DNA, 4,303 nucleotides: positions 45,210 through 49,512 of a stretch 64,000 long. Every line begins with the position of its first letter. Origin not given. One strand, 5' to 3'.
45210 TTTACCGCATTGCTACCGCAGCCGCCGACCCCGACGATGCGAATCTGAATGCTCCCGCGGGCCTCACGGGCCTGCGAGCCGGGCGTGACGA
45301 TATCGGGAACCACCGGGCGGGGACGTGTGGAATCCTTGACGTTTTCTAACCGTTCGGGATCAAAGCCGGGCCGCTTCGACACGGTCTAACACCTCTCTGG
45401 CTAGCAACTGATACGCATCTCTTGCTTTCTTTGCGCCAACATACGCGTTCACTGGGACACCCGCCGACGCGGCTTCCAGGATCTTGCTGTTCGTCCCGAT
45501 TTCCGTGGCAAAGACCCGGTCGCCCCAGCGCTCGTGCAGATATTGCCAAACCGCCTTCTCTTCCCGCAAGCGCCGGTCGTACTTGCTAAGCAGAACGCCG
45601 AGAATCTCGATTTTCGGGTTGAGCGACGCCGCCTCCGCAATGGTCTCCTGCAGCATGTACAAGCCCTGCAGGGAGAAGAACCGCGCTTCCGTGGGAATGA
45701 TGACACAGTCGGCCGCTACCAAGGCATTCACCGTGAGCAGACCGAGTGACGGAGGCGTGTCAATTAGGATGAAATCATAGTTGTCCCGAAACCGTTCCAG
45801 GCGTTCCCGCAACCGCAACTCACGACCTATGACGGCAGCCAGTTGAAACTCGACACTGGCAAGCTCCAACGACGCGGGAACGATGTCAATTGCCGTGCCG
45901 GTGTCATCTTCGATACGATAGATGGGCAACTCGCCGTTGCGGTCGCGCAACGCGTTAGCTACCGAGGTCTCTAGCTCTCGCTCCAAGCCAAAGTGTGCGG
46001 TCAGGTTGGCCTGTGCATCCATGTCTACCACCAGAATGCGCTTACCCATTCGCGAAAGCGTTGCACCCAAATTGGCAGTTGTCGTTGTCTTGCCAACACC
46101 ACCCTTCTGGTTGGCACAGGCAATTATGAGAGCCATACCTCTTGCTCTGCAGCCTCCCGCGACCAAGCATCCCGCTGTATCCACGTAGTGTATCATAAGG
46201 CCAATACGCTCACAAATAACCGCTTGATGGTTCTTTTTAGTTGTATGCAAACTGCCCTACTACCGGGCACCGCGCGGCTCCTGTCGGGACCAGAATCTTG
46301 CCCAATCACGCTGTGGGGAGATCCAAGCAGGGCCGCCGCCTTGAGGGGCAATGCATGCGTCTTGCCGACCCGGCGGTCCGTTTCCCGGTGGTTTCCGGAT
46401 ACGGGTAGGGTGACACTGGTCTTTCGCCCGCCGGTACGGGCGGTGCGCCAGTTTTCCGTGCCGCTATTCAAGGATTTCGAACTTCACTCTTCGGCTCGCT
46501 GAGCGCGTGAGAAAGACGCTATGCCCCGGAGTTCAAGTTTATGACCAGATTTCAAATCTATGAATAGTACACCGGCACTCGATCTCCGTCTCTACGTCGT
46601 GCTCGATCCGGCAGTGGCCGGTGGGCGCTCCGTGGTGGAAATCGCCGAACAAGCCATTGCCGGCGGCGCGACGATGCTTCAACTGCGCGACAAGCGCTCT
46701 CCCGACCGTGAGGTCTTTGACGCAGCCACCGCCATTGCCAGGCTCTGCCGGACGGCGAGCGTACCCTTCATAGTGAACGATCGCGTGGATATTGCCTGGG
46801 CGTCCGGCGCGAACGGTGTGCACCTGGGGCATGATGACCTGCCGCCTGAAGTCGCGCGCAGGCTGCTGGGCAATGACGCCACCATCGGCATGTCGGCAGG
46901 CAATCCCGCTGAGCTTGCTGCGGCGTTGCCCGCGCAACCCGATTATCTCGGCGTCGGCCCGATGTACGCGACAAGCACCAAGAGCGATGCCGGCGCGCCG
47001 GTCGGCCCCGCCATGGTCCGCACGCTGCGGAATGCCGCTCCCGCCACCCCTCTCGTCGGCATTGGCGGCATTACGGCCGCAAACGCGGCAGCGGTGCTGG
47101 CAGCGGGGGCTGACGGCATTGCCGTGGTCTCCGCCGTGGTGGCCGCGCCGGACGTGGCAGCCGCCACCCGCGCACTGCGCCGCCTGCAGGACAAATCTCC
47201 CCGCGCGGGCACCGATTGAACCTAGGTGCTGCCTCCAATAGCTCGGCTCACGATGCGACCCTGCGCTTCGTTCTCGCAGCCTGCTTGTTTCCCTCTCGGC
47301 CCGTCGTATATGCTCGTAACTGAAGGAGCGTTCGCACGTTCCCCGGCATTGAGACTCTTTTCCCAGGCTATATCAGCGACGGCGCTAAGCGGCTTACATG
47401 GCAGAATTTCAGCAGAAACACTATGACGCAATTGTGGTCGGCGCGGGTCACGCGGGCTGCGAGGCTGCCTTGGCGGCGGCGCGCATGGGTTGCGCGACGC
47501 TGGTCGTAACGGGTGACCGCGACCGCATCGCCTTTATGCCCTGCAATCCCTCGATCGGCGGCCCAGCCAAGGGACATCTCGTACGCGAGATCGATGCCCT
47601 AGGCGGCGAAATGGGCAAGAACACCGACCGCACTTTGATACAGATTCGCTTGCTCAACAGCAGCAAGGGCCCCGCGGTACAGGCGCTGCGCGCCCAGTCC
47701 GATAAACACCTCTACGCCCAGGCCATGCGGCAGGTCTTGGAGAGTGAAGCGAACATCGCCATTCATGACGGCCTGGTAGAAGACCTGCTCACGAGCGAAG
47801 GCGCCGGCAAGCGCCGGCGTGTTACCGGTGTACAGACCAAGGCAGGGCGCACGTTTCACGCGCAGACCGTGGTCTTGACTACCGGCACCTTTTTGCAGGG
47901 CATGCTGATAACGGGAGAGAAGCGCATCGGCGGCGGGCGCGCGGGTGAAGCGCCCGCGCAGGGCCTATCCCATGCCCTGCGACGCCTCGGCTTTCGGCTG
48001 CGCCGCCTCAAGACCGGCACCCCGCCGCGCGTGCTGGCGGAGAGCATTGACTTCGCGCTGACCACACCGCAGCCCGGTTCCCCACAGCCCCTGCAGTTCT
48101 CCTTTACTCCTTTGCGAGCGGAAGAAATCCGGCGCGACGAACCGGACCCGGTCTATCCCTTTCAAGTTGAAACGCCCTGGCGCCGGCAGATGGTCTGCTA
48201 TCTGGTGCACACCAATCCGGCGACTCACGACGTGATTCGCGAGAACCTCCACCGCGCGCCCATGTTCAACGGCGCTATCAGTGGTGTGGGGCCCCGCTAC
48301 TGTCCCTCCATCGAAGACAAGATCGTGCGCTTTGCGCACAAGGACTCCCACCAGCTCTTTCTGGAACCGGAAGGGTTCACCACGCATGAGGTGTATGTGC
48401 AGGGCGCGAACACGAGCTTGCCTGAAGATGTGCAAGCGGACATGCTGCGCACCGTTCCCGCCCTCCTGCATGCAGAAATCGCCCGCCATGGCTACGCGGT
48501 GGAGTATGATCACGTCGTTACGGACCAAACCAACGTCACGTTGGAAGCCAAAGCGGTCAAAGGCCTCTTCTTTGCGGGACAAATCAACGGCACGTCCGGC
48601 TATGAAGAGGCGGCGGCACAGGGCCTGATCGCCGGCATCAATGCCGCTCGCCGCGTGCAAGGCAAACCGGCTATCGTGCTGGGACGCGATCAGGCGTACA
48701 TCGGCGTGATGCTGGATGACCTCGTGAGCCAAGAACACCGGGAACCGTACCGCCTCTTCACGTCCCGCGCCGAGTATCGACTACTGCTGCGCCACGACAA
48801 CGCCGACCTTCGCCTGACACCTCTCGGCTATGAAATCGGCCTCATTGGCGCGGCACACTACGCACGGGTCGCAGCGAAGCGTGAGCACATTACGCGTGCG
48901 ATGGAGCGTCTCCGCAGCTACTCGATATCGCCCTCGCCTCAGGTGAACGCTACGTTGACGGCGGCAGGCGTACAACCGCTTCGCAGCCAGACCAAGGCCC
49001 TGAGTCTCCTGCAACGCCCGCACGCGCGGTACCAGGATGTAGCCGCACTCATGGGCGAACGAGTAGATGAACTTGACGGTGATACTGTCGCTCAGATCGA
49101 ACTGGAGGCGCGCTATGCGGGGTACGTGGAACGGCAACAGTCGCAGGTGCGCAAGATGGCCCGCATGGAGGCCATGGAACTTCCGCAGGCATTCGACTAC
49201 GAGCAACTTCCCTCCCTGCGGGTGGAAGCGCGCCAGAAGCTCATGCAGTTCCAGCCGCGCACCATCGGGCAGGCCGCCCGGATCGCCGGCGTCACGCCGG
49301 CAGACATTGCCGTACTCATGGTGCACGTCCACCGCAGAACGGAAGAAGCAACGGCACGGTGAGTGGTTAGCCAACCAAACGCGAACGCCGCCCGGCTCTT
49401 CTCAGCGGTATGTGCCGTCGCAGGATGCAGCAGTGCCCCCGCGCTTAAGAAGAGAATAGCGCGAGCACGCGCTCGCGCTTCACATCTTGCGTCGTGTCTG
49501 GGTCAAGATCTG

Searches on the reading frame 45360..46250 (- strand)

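Call 37: search_protein_families(library=pfam, proteins=[window:45360-46250:-], max_evalue=0.001)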
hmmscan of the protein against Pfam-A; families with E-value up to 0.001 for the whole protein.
window:45360-46250:- (296 aa): 9 families
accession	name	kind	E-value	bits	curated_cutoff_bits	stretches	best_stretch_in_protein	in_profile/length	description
PF13614.12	AAA_31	-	1.2e-52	178.8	27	1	42-216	3-177/177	AAA domain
PF01656.29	CbiA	-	3.2e-24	85.7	25.4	1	43-267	1-125/125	CobQ/CobB/MinD/ParA nucleotide binding domain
PF09140.17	MipZ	-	6.4e-12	45.8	20.7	1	42-194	2-136/262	ATPase MipZ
PF06564.18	CBP_BcsQ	-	7.3e-12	45.7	21.3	1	44-185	5-143/234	Cellulose biosynthesis protein BcsQ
PF00142.24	Fer4_NifH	-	2e-11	44.3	25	1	47-290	6-247/271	4Fe-4S iron sulfur cluster binding proteins, NifH/frxC family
PF10609.15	ParA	-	2.3e-10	40.8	27.1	1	42-187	5-144/246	NUBPL iron-transfer P-loop NTPase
PF02374.21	ArsA_ATPase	-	1.5e-08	34.6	24.3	1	49-167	9-134/305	Anion-transporting ATPase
PF00448.28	SRP54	-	5e-05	23.5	22.7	0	51-79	11-39/196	SRP54-type protein, GTPase domain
PF07015.17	VirC1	-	0.00031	20.6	24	0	42-85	3-46/231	VirC1 protein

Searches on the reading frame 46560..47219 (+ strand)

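Call 37: search_protein_families(library=pfam, proteins=[window:46560-47219:+], max_evalue=0.001)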
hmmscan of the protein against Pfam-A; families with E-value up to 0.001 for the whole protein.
window:46560-47219:+ (219 aa): 1 family
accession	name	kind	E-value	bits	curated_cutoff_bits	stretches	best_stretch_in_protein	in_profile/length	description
PF02581.23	TMP-TENI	-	1.4e-60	204.2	27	1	11-193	1-180/180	Thiamine monophosphate synthase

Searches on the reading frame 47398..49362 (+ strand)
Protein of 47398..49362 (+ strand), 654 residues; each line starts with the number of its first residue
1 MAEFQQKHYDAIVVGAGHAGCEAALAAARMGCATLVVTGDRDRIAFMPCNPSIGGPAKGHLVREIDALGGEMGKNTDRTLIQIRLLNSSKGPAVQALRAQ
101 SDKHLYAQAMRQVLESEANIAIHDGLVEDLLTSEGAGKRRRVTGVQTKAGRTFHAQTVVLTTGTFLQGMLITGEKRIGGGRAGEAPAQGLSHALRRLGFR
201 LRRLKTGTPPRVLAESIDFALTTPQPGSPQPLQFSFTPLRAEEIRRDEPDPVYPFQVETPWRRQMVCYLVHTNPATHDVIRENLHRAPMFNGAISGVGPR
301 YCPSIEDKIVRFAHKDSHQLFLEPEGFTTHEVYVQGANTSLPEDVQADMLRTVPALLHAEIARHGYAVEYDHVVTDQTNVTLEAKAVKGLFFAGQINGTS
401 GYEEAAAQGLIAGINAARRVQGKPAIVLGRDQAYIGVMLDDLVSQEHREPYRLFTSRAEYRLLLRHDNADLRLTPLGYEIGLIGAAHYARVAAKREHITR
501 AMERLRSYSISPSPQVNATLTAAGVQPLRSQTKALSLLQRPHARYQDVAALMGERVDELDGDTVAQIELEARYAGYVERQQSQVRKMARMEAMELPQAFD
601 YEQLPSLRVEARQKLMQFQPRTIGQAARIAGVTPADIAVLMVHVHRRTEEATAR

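Call 7: search_protein_families(library=pfam, proteins=[window:47398-49362:+], max_evalue=1)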
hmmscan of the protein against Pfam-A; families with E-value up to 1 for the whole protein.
window:47398-49362:+ (654 aa): 13 families
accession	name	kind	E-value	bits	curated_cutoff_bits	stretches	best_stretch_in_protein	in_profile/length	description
PF01134.28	GIDA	-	6.9e-155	516.4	22.1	1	10-423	1-390/391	Glucose inhibited division protein A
PF13932.14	SAM_GIDA_C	-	8.6e-25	86.8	27.1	1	586-641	2-57/57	tRNA modifying enzyme MnmG/GidA C-terminal helical bundle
PF21680.2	GIDA_C_1st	-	3.7e-20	72.9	24.7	1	486-581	2-96/96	tRNA modifying enzyme MnmG/GidA C-terminal helical domain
PF07992.20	Pyr_redox_2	-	3e-06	27.3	26.1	1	9-174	1-119/291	Pyridine nucleotide-disulphide oxidoreductase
PF12831.13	FAD_oxidored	-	1.4e-05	25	27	1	10-159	1-141/416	FAD dependent oxidoreductase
PF00899.27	ThiF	-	0.0017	18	28.1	1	9-45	21-56/238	ThiF family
PF05818.17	TraT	-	0.0023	18.2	31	1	317-445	9-132/214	Enterobacterial TraT complement resistance protein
PF00890.30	FAD_binding_2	-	0.0036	17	20.4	1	10-39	1-30/414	FAD binding domain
PF00070.33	Pyr_redox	-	0.0038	18.1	22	1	11-38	2-29/82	Pyridine nucleotide-disulphide oxidoreductase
PF01266.30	DAO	-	0.01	15.8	27.9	1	100-169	145-208/353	FAD dependent oxidoreductase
PF13738.12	Pyr_redox_3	-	0.03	14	30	1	10-38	166-194/305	Pyridine nucleotide-disulphide oxidoreductase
PF03486.20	HI0933_like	-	0.035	14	50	1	10-37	2-29/244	HI0933-like protein Rossmann domain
PF08448.16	PAS_4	-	0.54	10.9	23.1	0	215-243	64-92/110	PAS fold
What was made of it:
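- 47398..49362 (+): mnmG (flanking gene, converging on the array). Call 7.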

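Call 9: find_related_loci(query=window:47398-49362:+, collection=genome_contigs, flank=6000)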
Query window:47398-49362:+ (654 aa) in genome_contigs; peptide patterns used: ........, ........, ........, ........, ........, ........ (x = any residue, [..] = any of these).
136 stretches matched a pattern; 29 encode a relative of the query (tblastn E <= 1e-3); 29 distinct loci.
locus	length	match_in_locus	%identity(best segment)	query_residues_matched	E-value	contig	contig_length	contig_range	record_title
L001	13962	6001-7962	94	1-654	0e+0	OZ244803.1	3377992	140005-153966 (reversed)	MAG: Chloroflexota bacterium isolate 79ba3885-3119-4226-a239-5f829a180bad genome assembly, chromosome: 1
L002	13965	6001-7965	89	1-654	0e+0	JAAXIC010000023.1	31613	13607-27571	MAG: Chloroflexota bacterium isolate Plut_88905 unfiltered_Plut_88905_genomic_contig_920854, whole genome shotgun sequen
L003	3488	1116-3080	89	1-654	0e+0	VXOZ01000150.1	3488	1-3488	MAG: Chloroflexi bacterium isolate SB0662_bin_44 NODE_14800_length_3488_cov_19.655986, whole genome shotgun sequence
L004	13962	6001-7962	86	1-654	0e+0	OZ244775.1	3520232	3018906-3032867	MAG: Chloroflexota bacterium isolate 16d11fe7-7e2c-40b4-8e2f-5374e7366b5d genome assembly, chromosome: 1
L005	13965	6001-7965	89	1-654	0e+0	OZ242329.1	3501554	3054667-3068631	MAG: Chloroflexota bacterium isolate 2b2caabe-c752-47ff-af95-c7664a5aabd3 genome assembly, chromosome: 1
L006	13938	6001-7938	86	1-646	0e+0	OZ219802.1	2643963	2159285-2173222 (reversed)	MAG: Chloroflexota bacterium isolate 50a8419b-8e17-430b-920a-11f3287aca29 genome assembly, chromosome: 2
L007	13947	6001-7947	85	5-654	0e+0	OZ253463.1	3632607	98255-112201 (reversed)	MAG: Chloroflexota bacterium isolate 29d2856e-e75a-4040-aa7f-32dfb5fb0cd3 genome assembly, chromosome: 1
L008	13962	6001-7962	83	1-654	0e+0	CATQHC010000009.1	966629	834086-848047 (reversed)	MAG: Chloroflexota bacterium isolate 11a6ff70-42c8-4f36-b917-3d1cb5cddc1f genome assembly, contig: contig_9, whole genom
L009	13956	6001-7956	82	3-654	0e+0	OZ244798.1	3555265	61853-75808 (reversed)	MAG: Chloroflexota bacterium isolate 2a568fc5-af87-46f8-82f8-bda4512a6bab genome assembly, chromosome: 1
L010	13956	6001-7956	83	3-654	0e+0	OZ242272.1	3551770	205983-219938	MAG: Chloroflexota bacterium isolate e1420fa2-ce91-4a5a-b5ce-1a2ec9efecdf genome assembly, chromosome: 1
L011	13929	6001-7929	85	5-648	0e+0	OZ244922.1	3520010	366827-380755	MAG: Chloroflexota bacterium isolate ead8ffbb-32b5-46cb-8623-33c4fc8e8bc9 genome assembly, chromosome: 1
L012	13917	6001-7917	86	5-644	0e+0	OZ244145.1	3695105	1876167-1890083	MAG: Chloroflexota bacterium isolate eb05c879-3c2f-44be-9c84-8645a4b398cc genome assembly, chromosome: 1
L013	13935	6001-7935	84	1-645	0e+0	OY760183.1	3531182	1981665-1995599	MAG: Chloroflexota bacterium isolate 1e5240b1-722b-4dd6-bc08-6f4f73fd4587 genome assembly, chromosome: 1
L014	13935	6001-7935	84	6-650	0e+0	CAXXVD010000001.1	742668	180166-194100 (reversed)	MAG: Chloroflexota bacterium isolate fe2c5841-0234-49a8-8bce-d97ad08295c1 genome assembly, contig: contig_1, whole genom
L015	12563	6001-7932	84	1-645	0e+0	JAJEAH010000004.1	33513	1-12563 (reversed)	MAG: Chloroflexota bacterium isolate jk18x7bins.44 k141_226064, whole genome shotgun sequence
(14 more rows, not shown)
